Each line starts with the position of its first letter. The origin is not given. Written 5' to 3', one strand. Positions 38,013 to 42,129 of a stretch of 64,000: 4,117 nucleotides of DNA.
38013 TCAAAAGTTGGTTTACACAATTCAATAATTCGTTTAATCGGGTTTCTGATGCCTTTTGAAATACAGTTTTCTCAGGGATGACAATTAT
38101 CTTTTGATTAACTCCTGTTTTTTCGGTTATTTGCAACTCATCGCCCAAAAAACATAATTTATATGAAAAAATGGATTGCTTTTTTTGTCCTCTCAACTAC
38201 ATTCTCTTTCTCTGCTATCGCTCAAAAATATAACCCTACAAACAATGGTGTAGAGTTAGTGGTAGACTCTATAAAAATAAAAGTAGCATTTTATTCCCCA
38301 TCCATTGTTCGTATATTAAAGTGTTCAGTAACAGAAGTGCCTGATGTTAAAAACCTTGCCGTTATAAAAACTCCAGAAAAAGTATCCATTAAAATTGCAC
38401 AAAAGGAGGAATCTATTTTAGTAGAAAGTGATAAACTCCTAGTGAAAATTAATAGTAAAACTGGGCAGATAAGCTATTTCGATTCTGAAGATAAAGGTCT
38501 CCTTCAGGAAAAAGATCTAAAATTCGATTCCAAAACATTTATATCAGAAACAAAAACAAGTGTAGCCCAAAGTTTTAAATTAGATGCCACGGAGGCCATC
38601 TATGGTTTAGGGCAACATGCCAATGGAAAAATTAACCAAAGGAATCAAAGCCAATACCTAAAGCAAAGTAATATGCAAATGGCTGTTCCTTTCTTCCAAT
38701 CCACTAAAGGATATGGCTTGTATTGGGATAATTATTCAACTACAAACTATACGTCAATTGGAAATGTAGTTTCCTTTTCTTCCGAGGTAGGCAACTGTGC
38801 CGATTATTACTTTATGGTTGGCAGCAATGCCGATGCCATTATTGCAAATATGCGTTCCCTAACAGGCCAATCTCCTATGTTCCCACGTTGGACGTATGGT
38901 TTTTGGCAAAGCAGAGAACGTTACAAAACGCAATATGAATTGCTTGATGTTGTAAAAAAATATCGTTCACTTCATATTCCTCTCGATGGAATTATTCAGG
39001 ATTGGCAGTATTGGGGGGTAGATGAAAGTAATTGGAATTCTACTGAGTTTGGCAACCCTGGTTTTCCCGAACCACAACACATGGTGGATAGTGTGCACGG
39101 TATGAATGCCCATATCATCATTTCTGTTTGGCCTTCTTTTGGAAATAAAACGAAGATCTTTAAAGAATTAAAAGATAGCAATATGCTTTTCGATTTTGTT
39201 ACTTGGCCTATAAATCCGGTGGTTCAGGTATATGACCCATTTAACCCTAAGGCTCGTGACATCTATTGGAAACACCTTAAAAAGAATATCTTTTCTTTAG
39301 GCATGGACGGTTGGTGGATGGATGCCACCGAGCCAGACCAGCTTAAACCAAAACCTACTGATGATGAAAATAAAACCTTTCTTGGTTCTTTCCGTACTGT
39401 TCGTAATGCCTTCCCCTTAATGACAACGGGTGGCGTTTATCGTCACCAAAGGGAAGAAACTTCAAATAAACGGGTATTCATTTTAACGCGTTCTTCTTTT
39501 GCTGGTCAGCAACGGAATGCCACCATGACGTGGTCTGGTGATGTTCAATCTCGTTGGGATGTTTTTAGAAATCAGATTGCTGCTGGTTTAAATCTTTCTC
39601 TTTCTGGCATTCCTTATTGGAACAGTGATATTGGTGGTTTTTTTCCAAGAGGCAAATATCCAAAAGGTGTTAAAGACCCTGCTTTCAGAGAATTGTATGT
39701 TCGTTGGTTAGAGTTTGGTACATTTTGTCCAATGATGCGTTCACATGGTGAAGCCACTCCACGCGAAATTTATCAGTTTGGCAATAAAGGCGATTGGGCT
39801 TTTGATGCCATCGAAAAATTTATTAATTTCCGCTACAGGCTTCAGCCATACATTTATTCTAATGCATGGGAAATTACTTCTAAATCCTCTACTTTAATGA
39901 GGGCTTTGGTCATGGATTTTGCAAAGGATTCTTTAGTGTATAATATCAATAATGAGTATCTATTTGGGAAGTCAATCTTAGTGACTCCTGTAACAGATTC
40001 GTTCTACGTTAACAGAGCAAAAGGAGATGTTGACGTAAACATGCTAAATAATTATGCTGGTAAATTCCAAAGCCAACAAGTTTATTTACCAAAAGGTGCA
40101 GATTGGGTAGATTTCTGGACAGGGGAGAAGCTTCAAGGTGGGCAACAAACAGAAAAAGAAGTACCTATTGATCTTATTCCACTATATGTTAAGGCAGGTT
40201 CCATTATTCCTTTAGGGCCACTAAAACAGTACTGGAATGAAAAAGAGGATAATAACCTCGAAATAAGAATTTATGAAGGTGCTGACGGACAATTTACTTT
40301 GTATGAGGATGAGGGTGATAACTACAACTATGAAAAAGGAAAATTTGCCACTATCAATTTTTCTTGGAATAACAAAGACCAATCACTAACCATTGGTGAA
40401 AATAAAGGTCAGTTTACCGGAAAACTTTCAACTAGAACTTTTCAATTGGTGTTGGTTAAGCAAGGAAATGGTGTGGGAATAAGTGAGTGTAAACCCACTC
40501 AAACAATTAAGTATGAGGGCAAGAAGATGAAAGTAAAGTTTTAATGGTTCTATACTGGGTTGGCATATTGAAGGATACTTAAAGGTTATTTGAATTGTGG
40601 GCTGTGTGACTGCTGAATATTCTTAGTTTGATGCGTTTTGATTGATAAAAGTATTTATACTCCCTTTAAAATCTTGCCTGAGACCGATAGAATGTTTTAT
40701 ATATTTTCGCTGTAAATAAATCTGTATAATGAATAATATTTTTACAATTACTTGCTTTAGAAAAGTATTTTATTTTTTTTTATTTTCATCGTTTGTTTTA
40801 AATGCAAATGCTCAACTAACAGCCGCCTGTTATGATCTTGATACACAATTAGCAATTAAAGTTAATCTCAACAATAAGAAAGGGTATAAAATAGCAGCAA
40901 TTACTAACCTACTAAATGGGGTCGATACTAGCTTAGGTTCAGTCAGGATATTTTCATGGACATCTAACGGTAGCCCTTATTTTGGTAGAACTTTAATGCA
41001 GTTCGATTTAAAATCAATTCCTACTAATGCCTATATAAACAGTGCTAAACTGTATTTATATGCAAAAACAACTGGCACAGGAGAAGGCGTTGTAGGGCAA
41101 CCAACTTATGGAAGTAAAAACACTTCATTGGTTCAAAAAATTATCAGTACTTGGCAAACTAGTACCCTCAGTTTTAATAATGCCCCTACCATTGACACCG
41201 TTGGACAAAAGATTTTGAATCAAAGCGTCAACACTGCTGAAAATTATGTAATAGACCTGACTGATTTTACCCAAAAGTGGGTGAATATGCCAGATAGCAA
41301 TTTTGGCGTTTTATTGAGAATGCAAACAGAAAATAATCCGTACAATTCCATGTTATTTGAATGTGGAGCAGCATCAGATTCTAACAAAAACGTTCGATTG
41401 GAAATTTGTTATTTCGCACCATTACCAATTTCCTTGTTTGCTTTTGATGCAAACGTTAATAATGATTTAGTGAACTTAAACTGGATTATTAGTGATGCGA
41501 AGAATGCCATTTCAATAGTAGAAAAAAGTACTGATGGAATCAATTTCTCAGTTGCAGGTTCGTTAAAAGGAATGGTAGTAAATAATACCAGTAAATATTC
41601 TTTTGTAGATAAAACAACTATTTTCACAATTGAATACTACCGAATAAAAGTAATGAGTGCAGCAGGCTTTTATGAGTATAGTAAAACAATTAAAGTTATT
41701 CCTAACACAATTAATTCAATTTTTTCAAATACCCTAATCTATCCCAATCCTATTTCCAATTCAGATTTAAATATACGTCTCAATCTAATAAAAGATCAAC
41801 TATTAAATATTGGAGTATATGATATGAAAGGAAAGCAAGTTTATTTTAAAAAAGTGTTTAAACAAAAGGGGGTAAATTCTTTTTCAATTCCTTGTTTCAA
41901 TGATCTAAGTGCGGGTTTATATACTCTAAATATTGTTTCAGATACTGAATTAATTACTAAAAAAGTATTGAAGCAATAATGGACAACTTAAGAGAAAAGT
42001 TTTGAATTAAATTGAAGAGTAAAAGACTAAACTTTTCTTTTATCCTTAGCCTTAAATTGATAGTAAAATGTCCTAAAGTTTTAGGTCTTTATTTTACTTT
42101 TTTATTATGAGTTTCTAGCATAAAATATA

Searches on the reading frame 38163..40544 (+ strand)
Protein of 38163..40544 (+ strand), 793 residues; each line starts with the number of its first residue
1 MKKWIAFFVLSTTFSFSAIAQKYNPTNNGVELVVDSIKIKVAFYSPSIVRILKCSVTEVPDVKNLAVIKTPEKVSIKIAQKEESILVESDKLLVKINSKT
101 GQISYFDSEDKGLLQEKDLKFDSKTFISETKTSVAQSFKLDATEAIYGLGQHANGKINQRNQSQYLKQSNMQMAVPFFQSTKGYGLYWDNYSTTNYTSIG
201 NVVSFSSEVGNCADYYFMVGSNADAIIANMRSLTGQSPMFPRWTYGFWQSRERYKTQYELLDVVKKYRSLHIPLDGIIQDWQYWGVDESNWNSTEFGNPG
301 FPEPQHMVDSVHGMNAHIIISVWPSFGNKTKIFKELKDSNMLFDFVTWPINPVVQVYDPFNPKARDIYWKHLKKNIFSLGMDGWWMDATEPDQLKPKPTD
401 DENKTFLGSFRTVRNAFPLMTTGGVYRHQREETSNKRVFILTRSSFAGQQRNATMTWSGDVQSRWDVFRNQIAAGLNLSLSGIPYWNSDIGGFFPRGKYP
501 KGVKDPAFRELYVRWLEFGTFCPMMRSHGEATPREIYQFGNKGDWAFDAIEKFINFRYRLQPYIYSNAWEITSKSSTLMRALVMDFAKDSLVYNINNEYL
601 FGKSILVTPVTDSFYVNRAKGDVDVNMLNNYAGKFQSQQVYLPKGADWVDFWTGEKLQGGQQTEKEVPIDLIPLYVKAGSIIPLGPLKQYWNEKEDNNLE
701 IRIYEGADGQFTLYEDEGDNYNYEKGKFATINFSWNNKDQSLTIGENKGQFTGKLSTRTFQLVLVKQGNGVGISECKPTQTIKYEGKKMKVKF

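Call 9: search_protein_families(library=pfam, proteins=[window:38163-40544:+], max_evalue=0.01)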
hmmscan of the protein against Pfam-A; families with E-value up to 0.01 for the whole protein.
window:38163-40544:+ (793 aa): 4 families
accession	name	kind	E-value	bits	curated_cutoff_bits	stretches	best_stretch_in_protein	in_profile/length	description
PF01055.32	Glyco_hydro_31_2nd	-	4e-95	319.3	23.5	1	238-566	2-327/328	Glycosyl hydrolases family 31 TIM-barrel domain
PF17137.9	DUF5110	-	1.6e-23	83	27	1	698-765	1-69/71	Domain of unknown function (DUF5110)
PF21365.3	Glyco_hydro_31_3rd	-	8.1e-23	81.1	24.4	1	576-682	2-87/87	Glycosyl hydrolase family 31 C-terminal domain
PF13802.12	Gal_mutarotas_2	-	1.9e-20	74.4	27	1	39-195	2-182/184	Glycosyl hydrolase 31 N-terminal galactose mutarotase-like domain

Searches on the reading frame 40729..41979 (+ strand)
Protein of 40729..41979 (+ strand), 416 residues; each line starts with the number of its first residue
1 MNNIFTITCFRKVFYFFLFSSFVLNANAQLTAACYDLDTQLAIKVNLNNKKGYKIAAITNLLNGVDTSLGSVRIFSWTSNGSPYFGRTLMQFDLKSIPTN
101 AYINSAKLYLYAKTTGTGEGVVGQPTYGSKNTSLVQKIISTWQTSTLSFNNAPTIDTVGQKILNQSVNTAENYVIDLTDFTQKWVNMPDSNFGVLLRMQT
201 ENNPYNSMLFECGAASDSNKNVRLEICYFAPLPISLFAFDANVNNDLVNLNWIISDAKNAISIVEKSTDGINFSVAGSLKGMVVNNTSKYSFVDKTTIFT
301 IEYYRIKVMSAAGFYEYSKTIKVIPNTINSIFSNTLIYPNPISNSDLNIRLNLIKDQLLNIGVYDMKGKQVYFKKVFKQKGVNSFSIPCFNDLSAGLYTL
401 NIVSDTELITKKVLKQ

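Call 9: search_protein_families(library=pfam, proteins=[window:40729-41979:+], max_evalue=0.01)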
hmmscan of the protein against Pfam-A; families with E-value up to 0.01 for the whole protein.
window:40729-41979:+ (416 aa): 4 families
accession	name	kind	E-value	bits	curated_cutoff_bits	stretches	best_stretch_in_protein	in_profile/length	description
PF18962.6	Por_Secre_tail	-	1.2e-10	41.9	27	1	337-413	1-73/75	Secretion system C-terminal sorting domain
PF24517.2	CBM96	-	5.4e-09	36.5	26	1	83-207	37-145/164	Carbohydrate-binding module family 96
PF00688.24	TGFb_propeptide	-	6.2e-06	26.5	25.8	1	88-208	110-219/242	TGF-beta propeptide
PF06848.17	Disaggr_repeat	-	0.0002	21.5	33.9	1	87-225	29-178/179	Disaggregatase related repeat domain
